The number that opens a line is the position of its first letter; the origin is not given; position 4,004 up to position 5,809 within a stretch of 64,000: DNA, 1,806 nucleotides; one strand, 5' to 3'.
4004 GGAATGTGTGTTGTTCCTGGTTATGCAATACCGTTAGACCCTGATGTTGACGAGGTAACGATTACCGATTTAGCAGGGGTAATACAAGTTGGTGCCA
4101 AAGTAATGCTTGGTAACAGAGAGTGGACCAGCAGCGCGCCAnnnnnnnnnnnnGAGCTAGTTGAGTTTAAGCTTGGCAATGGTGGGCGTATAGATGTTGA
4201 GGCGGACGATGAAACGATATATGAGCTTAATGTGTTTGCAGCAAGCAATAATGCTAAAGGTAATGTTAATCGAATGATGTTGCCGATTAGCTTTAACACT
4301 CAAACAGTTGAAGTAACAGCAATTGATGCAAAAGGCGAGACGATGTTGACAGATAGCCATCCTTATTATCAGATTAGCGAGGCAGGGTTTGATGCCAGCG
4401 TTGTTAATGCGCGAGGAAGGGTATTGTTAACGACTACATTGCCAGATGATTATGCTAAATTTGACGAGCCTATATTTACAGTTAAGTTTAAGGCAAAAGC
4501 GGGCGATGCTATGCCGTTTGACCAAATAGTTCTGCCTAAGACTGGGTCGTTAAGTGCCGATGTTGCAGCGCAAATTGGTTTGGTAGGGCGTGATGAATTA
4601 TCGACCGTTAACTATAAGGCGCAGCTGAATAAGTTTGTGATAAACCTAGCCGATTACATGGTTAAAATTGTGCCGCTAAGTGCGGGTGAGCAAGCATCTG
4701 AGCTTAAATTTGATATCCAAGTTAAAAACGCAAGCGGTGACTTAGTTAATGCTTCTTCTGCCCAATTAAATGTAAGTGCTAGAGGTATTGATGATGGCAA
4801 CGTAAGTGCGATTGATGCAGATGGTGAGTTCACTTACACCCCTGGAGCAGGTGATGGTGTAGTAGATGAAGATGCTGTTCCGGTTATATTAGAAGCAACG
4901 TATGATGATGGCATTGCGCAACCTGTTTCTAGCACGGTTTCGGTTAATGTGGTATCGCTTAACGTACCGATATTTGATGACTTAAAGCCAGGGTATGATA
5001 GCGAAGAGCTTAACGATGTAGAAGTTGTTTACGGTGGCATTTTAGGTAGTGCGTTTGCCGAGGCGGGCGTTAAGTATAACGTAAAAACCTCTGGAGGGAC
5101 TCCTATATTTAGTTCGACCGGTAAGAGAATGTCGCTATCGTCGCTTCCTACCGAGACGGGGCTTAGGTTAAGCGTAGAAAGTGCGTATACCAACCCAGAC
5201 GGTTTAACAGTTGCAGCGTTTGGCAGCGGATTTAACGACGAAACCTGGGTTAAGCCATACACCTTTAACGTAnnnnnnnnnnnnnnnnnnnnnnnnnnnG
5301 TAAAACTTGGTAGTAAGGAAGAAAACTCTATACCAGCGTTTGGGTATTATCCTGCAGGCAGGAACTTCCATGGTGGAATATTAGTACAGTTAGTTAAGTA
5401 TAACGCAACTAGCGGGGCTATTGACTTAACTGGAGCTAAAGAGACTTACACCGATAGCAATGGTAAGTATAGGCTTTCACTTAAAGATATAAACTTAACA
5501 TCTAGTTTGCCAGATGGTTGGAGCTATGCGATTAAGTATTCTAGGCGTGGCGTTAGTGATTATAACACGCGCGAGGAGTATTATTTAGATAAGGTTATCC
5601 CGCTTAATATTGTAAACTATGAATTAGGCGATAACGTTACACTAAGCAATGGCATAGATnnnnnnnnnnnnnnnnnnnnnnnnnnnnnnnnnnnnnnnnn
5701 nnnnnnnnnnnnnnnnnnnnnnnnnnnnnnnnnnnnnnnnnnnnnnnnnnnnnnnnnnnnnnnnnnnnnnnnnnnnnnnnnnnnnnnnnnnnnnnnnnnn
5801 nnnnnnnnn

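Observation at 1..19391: Cohesin / dockerin / SLH gene quartet: an enzyme-free, cellulosome-style surface assembly built from giant proteins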

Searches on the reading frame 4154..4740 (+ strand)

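Call 94: search_protein_families(library=pfam, proteins=[window:4154-4740:+], max_evalue=10)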
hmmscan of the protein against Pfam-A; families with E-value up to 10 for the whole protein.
window:4154-4740:+ (195 aa): 0 families

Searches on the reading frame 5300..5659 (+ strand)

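Call 94: search_protein_families(library=pfam, proteins=[window:5300-5659:+], max_evalue=10)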
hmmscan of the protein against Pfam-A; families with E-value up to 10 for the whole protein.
window:5300-5659:+ (120 aa): 1 family
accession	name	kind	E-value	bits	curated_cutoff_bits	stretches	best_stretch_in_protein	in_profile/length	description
PF02369.22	Big_1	-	0.038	14.5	34.9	1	31-64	37-69/93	Bacterial Ig-like domain (group 1)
